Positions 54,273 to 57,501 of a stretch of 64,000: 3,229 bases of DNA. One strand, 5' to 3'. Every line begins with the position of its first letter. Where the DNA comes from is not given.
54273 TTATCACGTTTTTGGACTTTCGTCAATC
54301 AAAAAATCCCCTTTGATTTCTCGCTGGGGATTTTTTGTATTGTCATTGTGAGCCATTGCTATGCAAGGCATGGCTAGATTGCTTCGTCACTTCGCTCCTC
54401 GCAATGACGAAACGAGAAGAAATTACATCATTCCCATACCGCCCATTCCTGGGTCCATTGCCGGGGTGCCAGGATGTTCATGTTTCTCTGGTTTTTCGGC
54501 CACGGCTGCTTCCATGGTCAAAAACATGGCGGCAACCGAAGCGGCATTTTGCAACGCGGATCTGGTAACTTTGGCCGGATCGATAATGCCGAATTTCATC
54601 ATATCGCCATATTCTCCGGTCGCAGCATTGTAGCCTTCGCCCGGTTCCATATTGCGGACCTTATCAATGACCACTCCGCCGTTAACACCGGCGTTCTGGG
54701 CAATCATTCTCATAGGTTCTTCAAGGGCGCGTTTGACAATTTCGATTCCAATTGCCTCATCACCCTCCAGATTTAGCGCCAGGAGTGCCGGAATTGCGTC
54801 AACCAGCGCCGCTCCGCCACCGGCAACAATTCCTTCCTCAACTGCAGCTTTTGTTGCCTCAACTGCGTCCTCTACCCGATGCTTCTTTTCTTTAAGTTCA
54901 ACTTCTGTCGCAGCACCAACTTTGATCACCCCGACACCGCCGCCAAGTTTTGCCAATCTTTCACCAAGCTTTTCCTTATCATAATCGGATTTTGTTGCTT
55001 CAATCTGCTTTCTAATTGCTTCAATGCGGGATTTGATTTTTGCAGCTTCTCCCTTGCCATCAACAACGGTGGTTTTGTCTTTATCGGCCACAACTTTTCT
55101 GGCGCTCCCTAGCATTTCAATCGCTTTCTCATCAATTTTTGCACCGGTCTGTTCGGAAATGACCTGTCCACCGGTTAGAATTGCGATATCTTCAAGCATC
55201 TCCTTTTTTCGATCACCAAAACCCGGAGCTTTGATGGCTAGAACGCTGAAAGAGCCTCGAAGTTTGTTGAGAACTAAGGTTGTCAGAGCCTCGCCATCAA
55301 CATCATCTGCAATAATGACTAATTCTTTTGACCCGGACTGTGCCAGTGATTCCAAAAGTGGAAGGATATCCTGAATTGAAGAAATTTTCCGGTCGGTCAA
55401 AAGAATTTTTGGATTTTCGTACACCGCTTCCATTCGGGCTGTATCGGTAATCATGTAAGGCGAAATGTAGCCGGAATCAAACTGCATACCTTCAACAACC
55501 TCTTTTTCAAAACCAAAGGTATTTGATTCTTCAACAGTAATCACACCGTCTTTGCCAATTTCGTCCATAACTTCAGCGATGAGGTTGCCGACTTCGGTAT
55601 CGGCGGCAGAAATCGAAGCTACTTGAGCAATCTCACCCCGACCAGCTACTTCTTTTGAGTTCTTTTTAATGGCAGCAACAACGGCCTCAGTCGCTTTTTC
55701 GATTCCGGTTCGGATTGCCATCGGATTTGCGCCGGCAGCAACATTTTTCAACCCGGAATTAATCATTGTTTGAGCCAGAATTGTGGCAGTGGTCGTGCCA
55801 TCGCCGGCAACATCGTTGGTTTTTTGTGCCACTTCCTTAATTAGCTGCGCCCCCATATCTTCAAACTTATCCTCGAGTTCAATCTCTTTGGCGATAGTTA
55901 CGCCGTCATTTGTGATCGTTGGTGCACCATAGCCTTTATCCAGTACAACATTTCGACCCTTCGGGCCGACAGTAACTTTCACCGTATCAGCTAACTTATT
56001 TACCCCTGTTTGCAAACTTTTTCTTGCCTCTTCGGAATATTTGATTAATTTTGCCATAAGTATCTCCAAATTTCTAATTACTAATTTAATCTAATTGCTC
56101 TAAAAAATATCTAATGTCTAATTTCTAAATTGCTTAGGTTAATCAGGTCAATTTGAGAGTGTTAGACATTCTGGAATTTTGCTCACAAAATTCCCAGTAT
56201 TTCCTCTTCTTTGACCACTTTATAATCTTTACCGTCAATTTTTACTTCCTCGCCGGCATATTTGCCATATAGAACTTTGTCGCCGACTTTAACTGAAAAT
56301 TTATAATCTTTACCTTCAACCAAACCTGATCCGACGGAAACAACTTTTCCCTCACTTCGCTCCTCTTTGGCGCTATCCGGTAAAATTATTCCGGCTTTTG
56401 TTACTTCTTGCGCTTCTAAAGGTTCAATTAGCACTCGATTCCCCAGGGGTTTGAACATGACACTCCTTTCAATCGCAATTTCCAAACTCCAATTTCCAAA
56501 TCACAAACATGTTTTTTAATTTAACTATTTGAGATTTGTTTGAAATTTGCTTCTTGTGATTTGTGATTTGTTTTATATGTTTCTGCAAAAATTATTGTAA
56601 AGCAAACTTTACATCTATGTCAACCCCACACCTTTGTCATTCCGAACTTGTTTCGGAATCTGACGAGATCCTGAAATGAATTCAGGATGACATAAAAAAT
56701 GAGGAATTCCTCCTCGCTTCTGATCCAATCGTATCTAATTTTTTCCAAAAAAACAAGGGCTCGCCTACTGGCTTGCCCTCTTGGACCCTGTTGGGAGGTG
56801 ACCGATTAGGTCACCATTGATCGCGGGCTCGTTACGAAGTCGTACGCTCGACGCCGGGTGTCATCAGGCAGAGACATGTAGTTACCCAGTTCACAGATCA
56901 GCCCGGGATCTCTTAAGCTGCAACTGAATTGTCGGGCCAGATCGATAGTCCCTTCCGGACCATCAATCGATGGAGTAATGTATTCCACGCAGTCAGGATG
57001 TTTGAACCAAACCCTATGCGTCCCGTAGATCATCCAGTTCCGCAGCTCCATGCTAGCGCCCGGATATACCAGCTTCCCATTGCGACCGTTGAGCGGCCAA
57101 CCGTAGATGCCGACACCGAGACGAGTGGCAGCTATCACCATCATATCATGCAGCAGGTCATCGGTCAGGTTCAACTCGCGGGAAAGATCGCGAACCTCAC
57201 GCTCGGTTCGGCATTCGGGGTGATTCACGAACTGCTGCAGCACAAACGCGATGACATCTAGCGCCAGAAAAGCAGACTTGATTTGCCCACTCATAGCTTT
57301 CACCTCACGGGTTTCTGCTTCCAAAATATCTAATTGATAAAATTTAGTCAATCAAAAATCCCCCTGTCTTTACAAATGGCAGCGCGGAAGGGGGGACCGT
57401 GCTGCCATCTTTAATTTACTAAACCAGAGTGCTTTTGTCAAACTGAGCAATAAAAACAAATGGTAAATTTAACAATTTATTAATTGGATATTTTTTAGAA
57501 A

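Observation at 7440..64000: Fourteen or more GC-rich, self-contained expression cassettes interleaved with AT-rich core genes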

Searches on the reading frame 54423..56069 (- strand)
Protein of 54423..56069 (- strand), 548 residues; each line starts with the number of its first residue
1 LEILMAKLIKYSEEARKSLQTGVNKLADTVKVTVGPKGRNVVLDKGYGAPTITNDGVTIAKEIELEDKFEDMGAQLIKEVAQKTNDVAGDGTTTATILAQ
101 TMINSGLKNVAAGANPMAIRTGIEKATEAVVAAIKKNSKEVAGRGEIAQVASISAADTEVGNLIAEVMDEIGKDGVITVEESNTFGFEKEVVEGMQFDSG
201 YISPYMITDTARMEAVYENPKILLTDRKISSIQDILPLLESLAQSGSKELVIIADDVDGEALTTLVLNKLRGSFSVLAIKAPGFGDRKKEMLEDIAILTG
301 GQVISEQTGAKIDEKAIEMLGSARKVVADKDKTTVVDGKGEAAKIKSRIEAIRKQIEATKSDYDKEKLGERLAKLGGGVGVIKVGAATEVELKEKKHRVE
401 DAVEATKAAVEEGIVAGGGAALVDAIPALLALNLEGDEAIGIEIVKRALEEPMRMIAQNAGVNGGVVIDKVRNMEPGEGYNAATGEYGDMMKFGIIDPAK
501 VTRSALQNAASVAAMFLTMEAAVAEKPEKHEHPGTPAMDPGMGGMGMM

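Call 17: search_protein_families(library=pfam, proteins=[window:54423-56069:-], max_evalue=0.00001)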
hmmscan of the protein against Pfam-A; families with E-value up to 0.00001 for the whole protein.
window:54423-56069:- (548 aa): 1 family
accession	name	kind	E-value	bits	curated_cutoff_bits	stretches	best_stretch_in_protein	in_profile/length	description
PF00118.29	Cpn60_TCP1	-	1e-76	259.1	34.3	1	26-526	1-489/490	TCP-1/cpn60 chaperonin family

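Call 29: find_related_loci(query=window:54423-56069:-, collection=genome_contigs, flank=10000)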
Query window:54423-56069:- (548 aa) in genome_contigs; peptide patterns used: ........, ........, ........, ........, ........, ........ (x = any residue, [..] = any of these).
600 stretches matched a pattern (row limit reached: there are more); 593 encode a relative of the query (tblastn E <= 1e-3); the best 80 are kept; 80 distinct loci.
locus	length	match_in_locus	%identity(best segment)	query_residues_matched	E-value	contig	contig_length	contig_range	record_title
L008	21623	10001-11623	66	1-545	0e+0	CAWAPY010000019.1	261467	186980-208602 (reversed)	MAG: uncultured Actinomycetota bacterium isolate MFD02840.bin.2.41 genome assembly, contig: contig_76558, whole genome s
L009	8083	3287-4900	65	4-545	0e+0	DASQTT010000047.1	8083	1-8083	MAG TPA_asm: Actinomycetota bacterium isolate SMAG_U10942 k141_893395, whole genome shotgun sequence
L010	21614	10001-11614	64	4-545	0e+0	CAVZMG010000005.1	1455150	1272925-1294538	MAG: uncultured Actinomycetes bacterium isolate MFD02134.bin.1.239 genome assembly, contig: contig_3430, whole genome sh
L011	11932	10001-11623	65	2-545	0e+0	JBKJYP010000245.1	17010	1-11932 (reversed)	MAG: Actinomycetota bacterium isolate swi_bin.21 k127_16925030, whole genome shotgun sequence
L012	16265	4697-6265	66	5-527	0e+0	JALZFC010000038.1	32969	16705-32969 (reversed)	MAG: Actinomycetota bacterium isolate NEG bin29 SC8818_NODE_70_length_32969_cov_5.671427, whole genome shotgun sequence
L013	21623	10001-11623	64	2-545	0e+0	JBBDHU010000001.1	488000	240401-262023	MAG: Actinomycetota bacterium isolate LejiaA_64_29 Lejia_A_10_length_488000_cov_17, whole genome shotgun sequence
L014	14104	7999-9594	65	4-536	0e+0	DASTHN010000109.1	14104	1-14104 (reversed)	MAG TPA_asm: Actinomycetota bacterium isolate SMAG_U671 k141_193793, whole genome shotgun sequence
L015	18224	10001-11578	65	5-531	0e+0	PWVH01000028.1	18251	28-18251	MAG: Coriobacteriaceae bacterium isolate CSSed11_288R1 CS-Sed11-C3558, whole genome shotgun sequence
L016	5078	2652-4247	64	4-536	0e+0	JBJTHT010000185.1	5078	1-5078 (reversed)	MAG: Actinomycetota bacterium isolate samp_4314_maxbin_698 samp_4314_1563309, whole genome shotgun sequence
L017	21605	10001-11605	65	4-541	0e+0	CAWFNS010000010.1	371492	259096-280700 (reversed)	MAG: uncultured Actinomycetes bacterium isolate MFD03975.bin.2.154 genome assembly, contig: contig_64265, whole genome s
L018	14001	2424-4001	65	3-528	0e+0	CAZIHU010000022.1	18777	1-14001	MAG TPA_asm: uncultured Candidatus Peribacteria bacterium isolate SRP077602_co8_217 genome assembly, contig: NODE_4294_l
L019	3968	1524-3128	64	6-538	0e+0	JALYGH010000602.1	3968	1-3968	MAG: Chloroflexota bacterium isolate GDC bin6 SD1469-71_k127_689005, whole genome shotgun sequence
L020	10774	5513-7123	64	5-539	0e+0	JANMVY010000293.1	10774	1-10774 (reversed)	MAG: Actinomycetes bacterium isolate OTE_88_metabat_442 OTE_88_k141_3986071, whole genome shotgun sequence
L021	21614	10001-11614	64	5-545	0e+0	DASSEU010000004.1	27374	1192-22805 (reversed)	MAG TPA_asm: Acidimicrobiales bacterium isolate SMAG_U986 k141_1797199, whole genome shotgun sequence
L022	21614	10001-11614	65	6-538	0e+0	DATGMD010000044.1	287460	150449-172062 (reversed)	MAG TPA_asm: Chloroflexota bacterium isolate SMAG_U9903 k141_577249, whole genome shotgun sequence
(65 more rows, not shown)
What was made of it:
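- Tried and rejected: genome_contigs scan with GroEL (call 29).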

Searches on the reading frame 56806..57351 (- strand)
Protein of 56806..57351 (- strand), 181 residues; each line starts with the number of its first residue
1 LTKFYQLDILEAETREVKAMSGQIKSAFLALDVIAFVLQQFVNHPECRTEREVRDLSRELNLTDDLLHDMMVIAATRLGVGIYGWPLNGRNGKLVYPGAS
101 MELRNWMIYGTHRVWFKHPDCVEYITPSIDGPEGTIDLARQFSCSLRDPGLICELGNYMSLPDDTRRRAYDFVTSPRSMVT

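Call 5: search_protein_families(library=pfam, proteins=[window:56806-57351:-], max_evalue=0.01)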
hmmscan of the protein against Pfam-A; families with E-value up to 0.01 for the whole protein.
window:56806-57351:- (181 aa): 0 families

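Call 13: search_protein_families(library=phrogs, proteins=[window:56806-57351:-], max_evalue=0.01)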
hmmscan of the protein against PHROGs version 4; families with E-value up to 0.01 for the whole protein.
window:56806-57351:- (181 aa): 0 families

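Call 50: search_protein_families(library=padloc, proteins=[window:56806-57294:-], max_evalue=0.01)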
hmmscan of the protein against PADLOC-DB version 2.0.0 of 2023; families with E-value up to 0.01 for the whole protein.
window:56806-57294:- (162 aa): 0 families

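Call 69: find_related_loci(query=window:56806-57294:-, collection=viral_contigs, flank=5000)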
Query window:56806-57294:- (162 aa) in viral_contigs; peptide patterns used: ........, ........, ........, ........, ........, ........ (x = any residue, [..] = any of these).
5 stretches matched a pattern, but none encodes a relative of the query by tblastn (E <= 1e-3).
